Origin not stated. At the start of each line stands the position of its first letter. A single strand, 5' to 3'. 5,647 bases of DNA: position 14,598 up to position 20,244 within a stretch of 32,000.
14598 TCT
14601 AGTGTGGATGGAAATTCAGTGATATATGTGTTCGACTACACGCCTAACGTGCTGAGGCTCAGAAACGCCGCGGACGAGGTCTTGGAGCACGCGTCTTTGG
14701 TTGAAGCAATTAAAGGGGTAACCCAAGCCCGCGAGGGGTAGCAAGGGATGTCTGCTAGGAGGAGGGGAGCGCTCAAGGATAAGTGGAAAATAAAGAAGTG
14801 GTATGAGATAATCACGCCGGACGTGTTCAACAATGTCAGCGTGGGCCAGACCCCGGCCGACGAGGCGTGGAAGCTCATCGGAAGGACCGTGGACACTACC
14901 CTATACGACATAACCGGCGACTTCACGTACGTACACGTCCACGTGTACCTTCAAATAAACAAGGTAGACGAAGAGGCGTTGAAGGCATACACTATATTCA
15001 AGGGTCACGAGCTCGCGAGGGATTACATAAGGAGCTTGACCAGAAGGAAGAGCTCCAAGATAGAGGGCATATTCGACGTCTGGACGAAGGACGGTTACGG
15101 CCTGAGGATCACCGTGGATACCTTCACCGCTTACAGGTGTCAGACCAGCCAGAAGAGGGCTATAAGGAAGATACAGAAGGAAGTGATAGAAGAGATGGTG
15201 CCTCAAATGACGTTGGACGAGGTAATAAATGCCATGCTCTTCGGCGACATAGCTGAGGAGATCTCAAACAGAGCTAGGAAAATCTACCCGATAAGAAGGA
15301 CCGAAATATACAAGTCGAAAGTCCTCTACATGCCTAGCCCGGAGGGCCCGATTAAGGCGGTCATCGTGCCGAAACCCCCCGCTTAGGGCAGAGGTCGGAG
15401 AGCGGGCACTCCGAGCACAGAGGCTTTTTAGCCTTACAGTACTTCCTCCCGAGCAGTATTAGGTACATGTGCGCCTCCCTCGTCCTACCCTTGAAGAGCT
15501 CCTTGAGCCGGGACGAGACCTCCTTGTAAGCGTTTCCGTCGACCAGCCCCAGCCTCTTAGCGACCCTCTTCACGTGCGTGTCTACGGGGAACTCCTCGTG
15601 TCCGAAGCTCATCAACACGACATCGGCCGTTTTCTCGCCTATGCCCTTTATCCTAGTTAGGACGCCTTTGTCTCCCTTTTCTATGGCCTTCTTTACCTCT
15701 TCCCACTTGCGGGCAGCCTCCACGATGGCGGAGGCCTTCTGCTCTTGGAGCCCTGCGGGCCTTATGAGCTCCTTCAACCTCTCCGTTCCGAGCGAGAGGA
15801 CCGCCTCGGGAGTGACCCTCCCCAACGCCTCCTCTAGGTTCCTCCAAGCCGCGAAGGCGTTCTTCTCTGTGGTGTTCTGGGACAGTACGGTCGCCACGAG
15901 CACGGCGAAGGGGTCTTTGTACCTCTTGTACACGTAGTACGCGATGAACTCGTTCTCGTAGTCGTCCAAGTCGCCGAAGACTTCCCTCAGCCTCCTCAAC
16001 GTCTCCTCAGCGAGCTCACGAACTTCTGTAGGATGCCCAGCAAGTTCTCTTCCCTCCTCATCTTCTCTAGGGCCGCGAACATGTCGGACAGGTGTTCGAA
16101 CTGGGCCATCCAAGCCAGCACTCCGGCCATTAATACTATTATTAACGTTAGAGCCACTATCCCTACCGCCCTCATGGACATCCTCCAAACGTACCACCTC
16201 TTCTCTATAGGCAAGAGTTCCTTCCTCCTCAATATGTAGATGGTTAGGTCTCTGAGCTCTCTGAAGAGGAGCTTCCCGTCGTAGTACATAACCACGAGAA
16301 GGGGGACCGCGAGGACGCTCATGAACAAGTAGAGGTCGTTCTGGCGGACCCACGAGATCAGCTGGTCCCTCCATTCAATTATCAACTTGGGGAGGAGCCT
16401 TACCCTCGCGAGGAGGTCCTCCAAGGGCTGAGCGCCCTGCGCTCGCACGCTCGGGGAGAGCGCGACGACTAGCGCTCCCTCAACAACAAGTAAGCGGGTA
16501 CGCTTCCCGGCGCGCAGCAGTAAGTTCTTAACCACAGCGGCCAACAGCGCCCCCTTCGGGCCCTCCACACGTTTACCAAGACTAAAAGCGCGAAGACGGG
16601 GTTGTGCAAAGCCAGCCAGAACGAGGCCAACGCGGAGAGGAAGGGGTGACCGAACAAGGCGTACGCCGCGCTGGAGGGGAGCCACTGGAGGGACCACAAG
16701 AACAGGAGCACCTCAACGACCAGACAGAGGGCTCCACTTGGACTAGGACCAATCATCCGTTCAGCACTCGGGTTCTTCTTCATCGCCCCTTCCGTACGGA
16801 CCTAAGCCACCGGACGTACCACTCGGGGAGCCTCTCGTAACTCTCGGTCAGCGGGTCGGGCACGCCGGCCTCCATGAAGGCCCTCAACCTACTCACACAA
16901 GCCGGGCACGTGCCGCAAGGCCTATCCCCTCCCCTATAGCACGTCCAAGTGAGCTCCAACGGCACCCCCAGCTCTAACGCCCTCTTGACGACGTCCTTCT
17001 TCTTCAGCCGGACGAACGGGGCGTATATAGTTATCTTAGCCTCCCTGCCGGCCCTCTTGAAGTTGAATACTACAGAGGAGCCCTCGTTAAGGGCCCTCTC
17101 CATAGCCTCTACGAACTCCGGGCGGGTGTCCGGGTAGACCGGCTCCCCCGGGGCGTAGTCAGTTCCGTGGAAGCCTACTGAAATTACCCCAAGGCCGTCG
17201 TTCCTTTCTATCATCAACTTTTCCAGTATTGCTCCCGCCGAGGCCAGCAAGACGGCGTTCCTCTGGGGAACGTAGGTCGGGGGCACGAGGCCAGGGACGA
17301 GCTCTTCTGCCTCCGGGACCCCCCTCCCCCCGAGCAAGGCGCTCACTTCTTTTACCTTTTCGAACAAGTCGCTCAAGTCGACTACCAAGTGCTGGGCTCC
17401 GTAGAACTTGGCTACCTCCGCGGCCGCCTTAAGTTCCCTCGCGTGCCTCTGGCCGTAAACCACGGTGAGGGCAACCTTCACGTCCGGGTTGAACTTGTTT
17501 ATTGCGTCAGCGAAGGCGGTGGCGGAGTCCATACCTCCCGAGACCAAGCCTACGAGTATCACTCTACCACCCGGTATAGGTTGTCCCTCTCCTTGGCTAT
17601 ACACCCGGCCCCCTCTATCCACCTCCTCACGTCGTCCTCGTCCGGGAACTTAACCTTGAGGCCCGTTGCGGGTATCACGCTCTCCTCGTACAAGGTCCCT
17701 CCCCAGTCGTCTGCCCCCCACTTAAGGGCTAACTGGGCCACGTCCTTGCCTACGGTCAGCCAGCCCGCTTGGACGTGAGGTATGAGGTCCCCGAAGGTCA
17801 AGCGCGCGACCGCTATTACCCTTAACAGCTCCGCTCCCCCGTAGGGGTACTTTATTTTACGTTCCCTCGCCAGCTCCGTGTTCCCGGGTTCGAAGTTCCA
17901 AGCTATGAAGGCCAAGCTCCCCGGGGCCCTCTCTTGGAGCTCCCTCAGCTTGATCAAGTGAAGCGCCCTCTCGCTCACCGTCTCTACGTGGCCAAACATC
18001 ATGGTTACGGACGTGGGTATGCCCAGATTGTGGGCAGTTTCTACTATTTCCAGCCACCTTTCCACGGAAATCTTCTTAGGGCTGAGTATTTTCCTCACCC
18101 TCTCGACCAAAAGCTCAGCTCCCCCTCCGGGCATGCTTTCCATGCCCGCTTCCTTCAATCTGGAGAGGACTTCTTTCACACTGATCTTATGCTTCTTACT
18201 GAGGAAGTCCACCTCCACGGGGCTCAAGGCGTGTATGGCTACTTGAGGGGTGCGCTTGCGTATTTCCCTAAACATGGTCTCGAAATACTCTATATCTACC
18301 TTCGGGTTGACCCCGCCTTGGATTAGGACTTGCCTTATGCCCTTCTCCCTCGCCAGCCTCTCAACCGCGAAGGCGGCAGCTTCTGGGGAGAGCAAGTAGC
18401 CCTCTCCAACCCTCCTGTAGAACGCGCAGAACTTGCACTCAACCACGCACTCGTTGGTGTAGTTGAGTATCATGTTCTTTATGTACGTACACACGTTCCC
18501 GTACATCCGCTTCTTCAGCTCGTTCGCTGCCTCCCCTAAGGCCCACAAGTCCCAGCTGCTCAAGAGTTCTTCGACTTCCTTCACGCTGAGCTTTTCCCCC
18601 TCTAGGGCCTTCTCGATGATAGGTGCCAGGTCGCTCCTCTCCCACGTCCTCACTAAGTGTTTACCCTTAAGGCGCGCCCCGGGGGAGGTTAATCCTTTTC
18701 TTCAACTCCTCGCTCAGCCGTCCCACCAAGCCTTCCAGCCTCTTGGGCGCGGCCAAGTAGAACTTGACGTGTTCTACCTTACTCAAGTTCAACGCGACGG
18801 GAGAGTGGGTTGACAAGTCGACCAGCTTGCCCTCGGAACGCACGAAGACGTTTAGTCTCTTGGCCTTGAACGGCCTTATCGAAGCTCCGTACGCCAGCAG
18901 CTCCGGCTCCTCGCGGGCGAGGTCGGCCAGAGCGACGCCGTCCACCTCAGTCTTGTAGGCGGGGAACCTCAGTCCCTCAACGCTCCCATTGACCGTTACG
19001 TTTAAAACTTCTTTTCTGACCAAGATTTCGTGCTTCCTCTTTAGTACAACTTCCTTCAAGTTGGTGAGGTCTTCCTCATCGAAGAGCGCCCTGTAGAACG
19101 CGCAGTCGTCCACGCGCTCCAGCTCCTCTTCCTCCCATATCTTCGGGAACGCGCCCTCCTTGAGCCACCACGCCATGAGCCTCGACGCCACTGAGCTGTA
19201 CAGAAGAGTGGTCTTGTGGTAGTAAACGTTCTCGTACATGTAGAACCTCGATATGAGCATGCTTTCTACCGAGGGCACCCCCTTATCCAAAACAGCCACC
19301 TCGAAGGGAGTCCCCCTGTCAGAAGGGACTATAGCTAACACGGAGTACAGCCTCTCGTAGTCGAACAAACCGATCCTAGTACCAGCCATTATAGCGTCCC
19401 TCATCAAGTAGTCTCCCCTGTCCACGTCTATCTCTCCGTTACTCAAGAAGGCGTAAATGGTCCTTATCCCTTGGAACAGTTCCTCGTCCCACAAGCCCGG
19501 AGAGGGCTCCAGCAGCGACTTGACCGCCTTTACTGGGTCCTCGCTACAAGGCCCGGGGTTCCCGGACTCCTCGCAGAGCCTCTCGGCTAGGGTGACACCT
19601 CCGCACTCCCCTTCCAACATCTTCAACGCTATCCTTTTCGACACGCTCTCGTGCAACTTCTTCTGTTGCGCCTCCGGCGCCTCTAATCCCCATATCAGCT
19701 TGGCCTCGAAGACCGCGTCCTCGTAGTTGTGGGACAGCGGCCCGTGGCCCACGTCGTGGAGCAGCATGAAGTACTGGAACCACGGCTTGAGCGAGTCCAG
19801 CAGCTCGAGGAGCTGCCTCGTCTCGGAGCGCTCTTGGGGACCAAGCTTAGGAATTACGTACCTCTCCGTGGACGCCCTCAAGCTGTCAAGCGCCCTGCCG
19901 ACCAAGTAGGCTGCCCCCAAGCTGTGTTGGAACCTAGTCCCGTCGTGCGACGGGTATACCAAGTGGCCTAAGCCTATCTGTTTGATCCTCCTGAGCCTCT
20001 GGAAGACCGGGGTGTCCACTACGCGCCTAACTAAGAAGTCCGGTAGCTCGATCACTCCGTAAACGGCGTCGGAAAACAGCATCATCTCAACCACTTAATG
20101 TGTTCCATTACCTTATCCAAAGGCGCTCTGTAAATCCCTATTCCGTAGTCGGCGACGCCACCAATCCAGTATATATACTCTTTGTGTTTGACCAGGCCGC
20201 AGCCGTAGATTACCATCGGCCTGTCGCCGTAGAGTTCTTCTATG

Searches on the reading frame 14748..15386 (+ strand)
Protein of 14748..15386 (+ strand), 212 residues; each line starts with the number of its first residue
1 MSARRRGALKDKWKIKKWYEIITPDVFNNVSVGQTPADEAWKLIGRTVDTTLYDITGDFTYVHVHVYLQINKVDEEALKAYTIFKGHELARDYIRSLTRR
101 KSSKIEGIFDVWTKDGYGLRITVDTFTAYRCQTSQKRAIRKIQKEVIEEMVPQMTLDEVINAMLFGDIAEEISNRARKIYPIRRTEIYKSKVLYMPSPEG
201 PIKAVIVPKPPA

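Call 16: search_protein_families(library=pfam, proteins=[window:14748-15386:+], max_evalue=0.001)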
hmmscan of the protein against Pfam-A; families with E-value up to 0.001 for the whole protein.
window:14748-15386:+ (212 aa): 1 family
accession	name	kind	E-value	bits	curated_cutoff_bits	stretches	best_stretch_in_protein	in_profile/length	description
PF01015.23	Ribosomal_S3Ae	-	2.4e-71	239.7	29.3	1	7-196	4-191/191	Ribosomal S3Ae family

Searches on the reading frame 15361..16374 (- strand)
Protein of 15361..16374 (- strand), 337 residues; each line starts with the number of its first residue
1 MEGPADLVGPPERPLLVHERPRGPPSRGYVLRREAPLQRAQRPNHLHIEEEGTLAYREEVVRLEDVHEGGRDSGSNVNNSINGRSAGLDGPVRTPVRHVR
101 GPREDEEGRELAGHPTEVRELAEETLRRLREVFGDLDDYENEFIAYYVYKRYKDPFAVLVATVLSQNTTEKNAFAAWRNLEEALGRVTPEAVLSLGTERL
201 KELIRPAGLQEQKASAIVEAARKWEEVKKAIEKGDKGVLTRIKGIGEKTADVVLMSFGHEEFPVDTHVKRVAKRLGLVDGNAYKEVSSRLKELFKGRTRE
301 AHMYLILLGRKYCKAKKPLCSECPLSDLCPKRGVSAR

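Call 16: search_protein_families(library=pfam, proteins=[window:15361-16374:-], max_evalue=0.001)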
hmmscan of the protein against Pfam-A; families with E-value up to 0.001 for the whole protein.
window:15361-16374:- (337 aa): 4 families
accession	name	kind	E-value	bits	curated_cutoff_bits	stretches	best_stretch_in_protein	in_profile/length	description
PF00730.31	HhH-GPD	-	3.4e-22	79.2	26.2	1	160-294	1-106/108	HhH-GPD superfamily base excision DNA repair protein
PF22175.2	Ogg-HhH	-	1.2e-06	28.7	27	1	150-281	15-148/173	8-oxoguanine DNA glycosylase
PF10576.14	EndIII_4Fe-2S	-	3.5e-06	27.5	20.5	1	313-329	1-17/17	Iron-sulfur binding domain of endonuclease III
PF14520.12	HHH_5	-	0.00022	22.1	27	0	213-255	14-53/57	Helix-hairpin-helix domain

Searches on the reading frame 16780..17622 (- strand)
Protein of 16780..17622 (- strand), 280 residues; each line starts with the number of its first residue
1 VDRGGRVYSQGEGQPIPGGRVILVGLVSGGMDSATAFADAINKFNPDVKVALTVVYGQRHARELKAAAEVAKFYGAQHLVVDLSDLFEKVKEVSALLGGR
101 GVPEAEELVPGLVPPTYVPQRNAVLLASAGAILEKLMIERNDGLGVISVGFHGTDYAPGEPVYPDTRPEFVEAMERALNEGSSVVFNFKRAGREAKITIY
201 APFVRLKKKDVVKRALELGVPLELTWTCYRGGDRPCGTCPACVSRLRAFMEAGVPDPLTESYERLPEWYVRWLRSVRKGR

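Call 16: search_protein_families(library=pfam, proteins=[window:16780-17622:-], max_evalue=0.001)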
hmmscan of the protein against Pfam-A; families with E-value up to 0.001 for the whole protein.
window:16780-17622:- (280 aa): 2 families
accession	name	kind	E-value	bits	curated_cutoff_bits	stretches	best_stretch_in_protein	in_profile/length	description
PF06508.19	QueC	-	5.7e-49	166.9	22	1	24-252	3-209/210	Queuosine biosynthesis protein QueC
PF00733.27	Asn_synthase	-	0.0008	19.6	21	0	26-95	23-93/354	Asparagine synthase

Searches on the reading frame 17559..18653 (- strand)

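Call 16: search_protein_families(library=pfam, proteins=[window:17559-18653:-], max_evalue=0.001)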
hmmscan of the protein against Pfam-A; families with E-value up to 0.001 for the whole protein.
window:17559-18653:- (364 aa): 2 families
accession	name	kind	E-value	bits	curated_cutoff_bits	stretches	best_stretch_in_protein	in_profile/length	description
PF19288.4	CofH_C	-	2e-24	86.2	27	1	244-362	2-118/125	CofH/MqnC C-terminal region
PF04055.27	Radical_SAM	-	1.7e-20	74.3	29.5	1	64-229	2-159/166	Radical SAM superfamily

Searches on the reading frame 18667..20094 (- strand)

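Call 16: search_protein_families(library=pfam, proteins=[window:18667-20094:-], max_evalue=0.001)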
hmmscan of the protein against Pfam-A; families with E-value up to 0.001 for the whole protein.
window:18667-20094:- (475 aa): 1 family
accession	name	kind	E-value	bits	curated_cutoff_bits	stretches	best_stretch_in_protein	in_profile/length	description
PF19276.4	HD_assoc_2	-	1.7e-10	41.2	23.1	1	245-344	2-91/222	HD associated region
